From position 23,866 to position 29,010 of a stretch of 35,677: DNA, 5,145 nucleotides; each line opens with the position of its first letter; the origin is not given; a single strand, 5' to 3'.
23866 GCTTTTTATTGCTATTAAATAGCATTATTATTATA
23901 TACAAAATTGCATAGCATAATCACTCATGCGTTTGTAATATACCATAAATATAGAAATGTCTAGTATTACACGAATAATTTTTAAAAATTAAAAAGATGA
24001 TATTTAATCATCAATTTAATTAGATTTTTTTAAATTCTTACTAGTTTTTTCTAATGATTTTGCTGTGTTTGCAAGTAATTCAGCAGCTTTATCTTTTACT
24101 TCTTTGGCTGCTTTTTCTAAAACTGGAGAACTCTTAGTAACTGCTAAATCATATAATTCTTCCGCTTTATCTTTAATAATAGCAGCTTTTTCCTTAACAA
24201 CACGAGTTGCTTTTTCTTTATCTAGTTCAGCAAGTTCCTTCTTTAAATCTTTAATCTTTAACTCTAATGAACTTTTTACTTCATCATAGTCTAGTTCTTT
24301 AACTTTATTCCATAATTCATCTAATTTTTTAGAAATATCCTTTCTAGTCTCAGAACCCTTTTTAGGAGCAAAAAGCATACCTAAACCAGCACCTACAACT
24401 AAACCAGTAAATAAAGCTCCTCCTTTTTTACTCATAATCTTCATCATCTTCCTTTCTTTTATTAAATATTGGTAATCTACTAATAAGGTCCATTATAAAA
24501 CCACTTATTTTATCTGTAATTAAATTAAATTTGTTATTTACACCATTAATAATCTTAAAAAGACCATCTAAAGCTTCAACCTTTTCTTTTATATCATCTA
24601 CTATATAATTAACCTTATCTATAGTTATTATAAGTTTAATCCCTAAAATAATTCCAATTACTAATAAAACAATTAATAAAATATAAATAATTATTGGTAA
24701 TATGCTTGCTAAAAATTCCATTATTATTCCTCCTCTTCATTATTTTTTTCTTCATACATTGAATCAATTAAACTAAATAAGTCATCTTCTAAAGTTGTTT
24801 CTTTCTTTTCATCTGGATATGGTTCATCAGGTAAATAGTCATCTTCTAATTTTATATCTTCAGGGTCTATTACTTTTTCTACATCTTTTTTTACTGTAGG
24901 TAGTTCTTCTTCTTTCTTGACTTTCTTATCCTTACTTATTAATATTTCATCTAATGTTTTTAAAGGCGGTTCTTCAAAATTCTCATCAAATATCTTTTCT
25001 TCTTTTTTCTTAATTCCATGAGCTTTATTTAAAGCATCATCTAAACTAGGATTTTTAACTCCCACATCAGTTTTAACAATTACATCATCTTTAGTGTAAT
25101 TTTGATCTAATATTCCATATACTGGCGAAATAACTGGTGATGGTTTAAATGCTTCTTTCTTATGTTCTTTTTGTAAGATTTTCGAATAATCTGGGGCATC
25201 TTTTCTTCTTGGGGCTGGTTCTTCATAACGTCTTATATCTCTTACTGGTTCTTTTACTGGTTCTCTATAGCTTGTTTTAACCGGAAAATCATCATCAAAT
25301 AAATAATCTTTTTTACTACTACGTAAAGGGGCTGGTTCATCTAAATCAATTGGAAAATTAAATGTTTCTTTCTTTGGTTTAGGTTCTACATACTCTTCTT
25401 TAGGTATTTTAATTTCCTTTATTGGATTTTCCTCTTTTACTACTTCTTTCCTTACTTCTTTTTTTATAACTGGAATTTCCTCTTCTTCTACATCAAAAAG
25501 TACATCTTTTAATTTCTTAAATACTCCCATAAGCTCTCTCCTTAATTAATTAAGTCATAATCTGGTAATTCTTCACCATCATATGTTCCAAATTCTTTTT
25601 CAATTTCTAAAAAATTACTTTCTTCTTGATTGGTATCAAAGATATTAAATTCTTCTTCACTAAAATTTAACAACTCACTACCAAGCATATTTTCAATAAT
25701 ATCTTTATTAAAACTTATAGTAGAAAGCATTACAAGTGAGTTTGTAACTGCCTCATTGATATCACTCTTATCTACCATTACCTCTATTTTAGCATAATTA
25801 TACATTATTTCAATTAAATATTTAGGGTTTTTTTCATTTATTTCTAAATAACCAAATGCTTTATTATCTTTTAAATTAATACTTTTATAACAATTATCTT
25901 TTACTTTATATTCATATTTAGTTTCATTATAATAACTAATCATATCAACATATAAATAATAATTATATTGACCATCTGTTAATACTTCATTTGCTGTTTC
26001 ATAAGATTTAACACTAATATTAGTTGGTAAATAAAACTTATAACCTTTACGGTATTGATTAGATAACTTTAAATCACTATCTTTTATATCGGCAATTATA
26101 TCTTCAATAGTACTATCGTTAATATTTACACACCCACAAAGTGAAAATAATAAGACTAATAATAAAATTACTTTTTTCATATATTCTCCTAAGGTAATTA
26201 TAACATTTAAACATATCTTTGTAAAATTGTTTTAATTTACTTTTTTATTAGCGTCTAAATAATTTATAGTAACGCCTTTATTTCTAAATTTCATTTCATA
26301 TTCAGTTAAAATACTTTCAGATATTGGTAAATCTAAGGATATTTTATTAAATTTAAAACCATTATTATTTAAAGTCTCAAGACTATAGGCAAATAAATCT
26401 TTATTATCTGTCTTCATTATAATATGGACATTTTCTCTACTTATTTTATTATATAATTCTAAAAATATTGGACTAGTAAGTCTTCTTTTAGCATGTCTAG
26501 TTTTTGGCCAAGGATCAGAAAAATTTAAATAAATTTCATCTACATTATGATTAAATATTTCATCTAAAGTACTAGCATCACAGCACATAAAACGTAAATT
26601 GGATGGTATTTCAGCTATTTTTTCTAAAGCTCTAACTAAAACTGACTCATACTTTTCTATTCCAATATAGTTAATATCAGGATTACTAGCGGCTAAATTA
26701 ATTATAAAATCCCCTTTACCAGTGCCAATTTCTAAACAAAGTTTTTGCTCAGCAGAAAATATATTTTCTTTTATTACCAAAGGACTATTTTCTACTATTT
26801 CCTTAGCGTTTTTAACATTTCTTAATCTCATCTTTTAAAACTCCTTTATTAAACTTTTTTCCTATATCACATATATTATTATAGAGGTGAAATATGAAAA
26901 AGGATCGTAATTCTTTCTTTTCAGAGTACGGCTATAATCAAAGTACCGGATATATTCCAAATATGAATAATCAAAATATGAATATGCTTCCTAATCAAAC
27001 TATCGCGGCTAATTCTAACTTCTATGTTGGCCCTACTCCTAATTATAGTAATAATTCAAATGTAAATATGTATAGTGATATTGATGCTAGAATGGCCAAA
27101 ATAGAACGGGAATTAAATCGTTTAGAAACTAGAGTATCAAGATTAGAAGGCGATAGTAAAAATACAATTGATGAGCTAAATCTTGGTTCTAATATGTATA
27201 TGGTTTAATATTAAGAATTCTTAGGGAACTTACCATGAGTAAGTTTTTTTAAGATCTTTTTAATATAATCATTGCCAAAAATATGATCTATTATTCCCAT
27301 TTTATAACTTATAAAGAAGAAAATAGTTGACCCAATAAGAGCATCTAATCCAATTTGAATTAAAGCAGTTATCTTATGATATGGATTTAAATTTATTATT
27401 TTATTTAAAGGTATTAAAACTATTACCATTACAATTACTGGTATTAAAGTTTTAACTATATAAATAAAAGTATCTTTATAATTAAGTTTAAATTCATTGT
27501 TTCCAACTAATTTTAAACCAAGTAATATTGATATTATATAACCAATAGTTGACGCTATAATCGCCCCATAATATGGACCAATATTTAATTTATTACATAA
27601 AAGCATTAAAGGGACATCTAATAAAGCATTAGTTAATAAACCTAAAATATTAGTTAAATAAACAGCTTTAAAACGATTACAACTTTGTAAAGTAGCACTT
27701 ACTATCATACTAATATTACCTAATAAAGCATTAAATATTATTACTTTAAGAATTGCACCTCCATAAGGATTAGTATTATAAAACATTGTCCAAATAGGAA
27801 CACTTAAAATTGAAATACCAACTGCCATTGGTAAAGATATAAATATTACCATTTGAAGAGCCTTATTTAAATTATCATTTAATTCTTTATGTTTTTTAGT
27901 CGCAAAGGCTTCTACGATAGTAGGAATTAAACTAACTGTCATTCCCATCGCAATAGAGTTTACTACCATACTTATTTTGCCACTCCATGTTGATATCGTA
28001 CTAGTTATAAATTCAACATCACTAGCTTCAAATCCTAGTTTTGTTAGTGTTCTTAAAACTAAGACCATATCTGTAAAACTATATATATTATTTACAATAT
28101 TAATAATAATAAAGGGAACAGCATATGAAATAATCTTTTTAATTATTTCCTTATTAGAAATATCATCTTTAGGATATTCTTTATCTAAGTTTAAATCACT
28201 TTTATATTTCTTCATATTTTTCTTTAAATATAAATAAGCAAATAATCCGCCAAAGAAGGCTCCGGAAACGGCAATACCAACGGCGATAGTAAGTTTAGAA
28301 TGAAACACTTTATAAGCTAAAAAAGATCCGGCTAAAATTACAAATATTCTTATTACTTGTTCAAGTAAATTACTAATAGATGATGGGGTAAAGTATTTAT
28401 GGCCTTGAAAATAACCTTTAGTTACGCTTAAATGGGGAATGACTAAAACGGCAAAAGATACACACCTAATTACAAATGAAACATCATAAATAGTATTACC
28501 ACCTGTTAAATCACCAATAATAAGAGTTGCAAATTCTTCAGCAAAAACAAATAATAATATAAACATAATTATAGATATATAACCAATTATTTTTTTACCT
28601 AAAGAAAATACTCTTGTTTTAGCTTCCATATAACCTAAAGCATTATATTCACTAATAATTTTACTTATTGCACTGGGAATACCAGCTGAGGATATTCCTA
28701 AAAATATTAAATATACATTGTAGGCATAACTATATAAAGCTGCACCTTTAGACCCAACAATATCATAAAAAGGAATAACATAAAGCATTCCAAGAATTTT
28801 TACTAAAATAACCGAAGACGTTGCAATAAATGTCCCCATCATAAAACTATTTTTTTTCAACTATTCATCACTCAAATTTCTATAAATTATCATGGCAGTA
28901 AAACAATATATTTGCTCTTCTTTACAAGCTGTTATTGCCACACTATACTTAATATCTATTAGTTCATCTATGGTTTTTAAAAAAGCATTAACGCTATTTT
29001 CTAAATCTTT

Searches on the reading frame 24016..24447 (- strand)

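Call 25: search_protein_families(library=pfam, proteins=[window:24016-24447:-], max_evalue=0.01)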
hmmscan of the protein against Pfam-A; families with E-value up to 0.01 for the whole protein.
window:24016-24447:- (143 aa): 1 family
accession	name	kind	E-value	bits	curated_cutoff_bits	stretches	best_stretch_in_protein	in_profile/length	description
PF12732.12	YtxH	-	4.5e-18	65.9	37.5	1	11-71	3-69/71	YtxH-like protein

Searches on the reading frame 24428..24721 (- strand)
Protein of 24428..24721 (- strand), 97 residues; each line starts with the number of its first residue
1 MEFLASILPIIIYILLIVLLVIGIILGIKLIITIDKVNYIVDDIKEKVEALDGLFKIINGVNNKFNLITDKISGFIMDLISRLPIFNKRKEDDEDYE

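Call 25: search_protein_families(library=pfam, proteins=[window:24428-24721:-], max_evalue=0.01)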
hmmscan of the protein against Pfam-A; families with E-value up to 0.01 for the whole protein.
window:24428-24721:- (97 aa): 1 family
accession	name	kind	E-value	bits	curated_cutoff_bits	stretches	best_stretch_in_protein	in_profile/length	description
PF06103.16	DUF948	-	0.0065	17.1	37.2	1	33-66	52-85/89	Bacterial protein of unknown function (DUF948)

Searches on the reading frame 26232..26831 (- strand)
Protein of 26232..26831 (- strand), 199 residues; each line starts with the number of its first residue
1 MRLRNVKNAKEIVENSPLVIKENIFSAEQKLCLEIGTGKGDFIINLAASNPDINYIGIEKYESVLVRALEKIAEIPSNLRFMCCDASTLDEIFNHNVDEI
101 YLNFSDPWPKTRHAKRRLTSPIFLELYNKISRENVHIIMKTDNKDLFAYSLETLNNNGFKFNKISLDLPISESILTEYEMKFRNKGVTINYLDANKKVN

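Call 25: search_protein_families(library=pfam, proteins=[window:26232-26831:-], max_evalue=0.01)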
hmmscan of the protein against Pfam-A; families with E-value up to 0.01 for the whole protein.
window:26232-26831:- (199 aa): 5 families
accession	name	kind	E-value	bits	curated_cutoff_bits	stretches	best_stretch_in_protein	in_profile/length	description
PF02390.23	Methyltransf_4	-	9.2e-39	133.1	24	1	29-189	2-170/173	Putative methyltransferase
PF24675.1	NpmA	-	1.7e-07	31.2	60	1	24-108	19-106/214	16S rRNA (adenine(1408)-N(1))-methyltransferase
PF13847.12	Methyltransf_31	-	1.9e-06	28.1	27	1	32-103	7-81/145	Methyltransferase domain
PF13649.12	Methyltransf_25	-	5.6e-06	27.4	27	1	33-102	2-70/97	Methyltransferase domain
PF08242.18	Methyltransf_12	-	2.8e-05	25.2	30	1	33-98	1-67/98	Methyltransferase domain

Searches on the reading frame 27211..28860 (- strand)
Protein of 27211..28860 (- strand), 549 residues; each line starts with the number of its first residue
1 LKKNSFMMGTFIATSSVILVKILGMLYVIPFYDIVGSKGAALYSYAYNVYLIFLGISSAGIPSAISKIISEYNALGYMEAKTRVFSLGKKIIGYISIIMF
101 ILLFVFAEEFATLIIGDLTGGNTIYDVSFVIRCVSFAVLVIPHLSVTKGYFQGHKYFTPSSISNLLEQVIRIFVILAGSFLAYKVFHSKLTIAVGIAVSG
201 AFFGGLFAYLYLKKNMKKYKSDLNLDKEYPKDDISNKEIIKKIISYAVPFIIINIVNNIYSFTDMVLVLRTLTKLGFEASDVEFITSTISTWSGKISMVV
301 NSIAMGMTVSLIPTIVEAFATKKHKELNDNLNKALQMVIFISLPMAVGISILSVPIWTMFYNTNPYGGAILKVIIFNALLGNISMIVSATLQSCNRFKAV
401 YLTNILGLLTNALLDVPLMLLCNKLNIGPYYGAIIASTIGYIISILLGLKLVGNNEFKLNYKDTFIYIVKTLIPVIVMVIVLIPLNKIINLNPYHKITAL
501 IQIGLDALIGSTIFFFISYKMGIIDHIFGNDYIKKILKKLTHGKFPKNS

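Call 26: search_protein_families(library=pfam, proteins=[window:27211-28860:-], max_evalue=0.01)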
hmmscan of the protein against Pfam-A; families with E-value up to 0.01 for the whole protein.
window:27211-28860:- (549 aa): 3 families
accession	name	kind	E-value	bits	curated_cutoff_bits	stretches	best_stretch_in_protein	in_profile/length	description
PF01943.22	Polysacc_synt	-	3e-26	92.9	28.2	1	9-317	4-272/274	Polysaccharide biosynthesis protein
PF03023.19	MurJ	-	5.7e-08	32.2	27.4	1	68-362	37-308/451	Lipid II flippase MurJ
PF01554.23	MatE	-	8.1e-08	32.6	24.9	1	249-415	1-159/161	MatE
